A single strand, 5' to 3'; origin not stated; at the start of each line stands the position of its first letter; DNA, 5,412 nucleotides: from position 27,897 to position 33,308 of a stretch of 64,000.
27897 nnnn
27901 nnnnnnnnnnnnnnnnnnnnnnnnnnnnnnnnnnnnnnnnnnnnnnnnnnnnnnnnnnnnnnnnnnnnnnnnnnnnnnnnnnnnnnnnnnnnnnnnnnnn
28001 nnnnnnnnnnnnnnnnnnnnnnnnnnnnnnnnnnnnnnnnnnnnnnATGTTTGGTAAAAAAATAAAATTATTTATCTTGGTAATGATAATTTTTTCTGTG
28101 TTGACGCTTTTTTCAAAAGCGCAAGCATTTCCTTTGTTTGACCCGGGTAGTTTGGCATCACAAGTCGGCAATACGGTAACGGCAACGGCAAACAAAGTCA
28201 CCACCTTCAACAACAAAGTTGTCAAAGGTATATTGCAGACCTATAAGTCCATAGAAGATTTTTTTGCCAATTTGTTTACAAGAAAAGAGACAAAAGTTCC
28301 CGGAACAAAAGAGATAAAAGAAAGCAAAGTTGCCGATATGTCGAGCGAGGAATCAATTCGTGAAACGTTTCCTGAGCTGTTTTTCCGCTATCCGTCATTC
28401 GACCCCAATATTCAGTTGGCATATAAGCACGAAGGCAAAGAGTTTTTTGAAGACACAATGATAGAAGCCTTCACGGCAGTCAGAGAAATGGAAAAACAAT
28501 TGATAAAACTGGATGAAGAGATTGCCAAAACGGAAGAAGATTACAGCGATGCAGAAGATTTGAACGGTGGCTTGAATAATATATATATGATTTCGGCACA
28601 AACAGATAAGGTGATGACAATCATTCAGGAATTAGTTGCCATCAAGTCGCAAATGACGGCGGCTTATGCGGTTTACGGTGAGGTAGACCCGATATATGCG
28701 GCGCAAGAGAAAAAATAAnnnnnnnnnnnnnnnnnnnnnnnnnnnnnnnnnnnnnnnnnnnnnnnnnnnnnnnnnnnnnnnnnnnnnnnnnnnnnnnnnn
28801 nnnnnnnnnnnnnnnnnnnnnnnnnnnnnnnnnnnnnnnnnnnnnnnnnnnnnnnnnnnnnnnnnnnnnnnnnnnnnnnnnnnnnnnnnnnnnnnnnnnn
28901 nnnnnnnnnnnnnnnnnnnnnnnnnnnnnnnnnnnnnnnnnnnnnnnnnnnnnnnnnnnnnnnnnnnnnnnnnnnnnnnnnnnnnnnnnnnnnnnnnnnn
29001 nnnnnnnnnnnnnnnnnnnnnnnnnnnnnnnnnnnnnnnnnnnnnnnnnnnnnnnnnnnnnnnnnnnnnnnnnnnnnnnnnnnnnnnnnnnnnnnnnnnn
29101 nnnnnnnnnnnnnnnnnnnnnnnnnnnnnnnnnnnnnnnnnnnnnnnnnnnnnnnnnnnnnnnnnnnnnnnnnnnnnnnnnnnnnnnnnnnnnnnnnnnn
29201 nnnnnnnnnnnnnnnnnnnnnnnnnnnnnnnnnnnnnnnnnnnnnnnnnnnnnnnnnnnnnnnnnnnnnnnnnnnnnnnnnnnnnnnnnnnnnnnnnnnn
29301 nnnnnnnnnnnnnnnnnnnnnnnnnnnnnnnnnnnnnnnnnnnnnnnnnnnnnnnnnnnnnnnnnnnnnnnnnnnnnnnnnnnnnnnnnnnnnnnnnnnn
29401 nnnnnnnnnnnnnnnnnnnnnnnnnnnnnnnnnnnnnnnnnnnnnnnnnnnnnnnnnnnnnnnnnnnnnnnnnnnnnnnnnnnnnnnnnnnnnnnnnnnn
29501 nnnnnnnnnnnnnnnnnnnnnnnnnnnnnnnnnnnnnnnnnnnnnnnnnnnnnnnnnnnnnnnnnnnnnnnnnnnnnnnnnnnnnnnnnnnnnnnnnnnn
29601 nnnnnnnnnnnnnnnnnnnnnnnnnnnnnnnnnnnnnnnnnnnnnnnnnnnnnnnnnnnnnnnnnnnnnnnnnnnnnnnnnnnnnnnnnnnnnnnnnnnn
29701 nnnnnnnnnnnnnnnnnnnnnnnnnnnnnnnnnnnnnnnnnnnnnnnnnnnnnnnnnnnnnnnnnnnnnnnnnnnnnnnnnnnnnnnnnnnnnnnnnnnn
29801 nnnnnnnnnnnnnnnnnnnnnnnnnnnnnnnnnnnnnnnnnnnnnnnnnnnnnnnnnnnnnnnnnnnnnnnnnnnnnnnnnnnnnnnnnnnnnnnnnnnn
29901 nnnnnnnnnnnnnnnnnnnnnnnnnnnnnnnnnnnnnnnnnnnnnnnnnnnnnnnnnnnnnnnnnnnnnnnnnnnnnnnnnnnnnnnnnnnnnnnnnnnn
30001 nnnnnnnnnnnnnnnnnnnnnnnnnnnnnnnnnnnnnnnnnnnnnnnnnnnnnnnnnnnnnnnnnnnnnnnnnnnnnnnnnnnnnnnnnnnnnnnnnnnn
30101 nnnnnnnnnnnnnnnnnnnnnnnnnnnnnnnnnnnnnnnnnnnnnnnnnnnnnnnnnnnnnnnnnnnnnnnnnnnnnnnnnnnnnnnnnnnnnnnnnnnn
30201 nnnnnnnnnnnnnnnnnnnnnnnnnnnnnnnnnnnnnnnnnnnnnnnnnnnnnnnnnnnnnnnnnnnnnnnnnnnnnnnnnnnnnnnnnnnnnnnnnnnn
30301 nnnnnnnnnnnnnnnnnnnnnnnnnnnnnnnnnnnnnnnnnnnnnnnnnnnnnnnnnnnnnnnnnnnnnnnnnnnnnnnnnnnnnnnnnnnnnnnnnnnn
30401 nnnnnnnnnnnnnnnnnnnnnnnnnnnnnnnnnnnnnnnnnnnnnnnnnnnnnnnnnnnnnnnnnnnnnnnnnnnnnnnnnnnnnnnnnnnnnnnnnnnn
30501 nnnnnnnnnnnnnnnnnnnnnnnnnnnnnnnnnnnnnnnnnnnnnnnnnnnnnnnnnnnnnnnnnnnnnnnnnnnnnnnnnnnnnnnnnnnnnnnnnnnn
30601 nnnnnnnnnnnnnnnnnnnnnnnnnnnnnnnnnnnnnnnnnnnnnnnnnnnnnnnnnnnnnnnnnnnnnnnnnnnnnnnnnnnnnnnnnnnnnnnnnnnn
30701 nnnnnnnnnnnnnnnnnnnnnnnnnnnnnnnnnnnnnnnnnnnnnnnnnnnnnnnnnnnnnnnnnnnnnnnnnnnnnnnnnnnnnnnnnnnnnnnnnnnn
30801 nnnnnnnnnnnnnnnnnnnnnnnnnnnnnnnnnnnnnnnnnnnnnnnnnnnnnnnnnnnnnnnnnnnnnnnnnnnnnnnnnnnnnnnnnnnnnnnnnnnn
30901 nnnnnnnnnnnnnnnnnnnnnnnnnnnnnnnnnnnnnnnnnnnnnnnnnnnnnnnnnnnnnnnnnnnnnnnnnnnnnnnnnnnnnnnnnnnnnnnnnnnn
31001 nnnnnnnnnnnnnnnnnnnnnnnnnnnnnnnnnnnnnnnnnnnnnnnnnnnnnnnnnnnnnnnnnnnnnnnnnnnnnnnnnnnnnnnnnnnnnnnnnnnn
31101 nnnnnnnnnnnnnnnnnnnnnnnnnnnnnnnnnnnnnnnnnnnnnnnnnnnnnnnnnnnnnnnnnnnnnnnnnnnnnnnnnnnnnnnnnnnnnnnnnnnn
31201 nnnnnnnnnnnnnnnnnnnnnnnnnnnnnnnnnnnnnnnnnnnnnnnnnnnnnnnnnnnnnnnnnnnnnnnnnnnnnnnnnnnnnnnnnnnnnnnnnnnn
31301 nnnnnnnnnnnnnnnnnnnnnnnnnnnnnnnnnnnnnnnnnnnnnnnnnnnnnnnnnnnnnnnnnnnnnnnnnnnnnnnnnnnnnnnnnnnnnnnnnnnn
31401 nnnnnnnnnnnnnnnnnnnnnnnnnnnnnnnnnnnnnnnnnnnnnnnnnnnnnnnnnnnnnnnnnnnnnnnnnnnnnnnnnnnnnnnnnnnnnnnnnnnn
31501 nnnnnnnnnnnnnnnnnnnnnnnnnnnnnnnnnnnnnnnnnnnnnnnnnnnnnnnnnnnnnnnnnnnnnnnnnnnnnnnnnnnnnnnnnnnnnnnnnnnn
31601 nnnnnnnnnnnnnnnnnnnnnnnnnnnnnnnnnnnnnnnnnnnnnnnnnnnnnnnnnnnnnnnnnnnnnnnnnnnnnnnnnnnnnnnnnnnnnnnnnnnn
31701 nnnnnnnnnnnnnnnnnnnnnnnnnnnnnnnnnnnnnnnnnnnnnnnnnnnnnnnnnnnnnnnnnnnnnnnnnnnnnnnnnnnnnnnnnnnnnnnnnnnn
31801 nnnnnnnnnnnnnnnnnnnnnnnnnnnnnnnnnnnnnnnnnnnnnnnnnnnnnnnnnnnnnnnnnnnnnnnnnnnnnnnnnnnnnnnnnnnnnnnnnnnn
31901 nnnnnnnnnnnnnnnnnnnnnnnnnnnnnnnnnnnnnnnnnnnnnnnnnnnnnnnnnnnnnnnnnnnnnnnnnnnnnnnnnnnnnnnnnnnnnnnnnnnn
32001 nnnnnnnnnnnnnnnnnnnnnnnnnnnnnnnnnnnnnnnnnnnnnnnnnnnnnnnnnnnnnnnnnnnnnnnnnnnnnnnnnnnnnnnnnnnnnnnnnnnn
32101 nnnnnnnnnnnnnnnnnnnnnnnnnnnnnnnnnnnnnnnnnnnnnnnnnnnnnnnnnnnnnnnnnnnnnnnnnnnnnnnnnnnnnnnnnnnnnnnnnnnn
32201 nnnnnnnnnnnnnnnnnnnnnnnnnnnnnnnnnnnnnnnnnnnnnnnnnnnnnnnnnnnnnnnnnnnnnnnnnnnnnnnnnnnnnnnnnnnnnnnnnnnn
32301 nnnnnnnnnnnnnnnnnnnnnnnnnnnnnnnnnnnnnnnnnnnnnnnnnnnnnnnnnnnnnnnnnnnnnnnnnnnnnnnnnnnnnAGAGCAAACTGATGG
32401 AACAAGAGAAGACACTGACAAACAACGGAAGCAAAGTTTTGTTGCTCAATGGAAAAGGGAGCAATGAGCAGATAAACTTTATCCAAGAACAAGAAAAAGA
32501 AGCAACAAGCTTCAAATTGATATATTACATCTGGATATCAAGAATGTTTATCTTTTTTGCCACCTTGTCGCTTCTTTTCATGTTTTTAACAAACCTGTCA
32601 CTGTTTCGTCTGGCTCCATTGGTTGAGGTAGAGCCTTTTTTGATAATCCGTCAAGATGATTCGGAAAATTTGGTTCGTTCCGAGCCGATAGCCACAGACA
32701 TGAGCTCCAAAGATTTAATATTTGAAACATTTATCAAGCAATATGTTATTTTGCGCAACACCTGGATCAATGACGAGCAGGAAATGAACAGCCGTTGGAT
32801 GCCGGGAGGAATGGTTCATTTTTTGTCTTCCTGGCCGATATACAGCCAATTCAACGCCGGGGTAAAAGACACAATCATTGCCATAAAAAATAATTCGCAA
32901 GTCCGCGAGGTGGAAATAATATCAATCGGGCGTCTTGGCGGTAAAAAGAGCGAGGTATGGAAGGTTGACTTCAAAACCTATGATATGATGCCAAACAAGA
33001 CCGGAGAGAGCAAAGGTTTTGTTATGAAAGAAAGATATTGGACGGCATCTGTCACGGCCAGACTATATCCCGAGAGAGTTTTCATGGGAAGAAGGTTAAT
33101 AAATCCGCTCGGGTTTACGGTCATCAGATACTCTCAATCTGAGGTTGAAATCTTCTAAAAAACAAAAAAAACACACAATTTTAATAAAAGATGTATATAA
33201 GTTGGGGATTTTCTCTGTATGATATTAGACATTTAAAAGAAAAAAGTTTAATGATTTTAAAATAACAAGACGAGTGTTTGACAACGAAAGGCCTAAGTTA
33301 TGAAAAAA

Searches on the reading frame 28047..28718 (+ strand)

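Call 5: search_protein_families(library=pfam, proteins=[window:28047-28718:+], max_evalue=0.01)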
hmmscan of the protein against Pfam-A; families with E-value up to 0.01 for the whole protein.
window:28047-28718:+ (223 aa): 1 family
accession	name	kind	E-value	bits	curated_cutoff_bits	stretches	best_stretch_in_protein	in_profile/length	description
PF13605.11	DUF4141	-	0.006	16.4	30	0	10-58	3-50/53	Domain of unknown function (DUF4141)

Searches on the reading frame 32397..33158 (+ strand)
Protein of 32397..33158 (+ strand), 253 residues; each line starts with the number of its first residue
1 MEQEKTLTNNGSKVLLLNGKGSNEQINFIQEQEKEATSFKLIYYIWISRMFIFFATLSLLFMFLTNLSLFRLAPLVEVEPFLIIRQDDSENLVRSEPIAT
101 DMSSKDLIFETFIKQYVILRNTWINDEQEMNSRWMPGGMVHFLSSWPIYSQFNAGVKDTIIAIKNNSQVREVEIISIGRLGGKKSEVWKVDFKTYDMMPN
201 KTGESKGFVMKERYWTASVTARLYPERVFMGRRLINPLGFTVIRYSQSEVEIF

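Call 5: search_protein_families(library=pfam, proteins=[window:32397-33158:+], max_evalue=0.01)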
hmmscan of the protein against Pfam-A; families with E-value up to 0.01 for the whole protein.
window:32397-33158:+ (253 aa): 1 family
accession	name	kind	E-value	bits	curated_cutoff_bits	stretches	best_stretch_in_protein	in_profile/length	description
PF04335.19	VirB8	-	1.5e-13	51.5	23.2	1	51-249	20-212/213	VirB8 protein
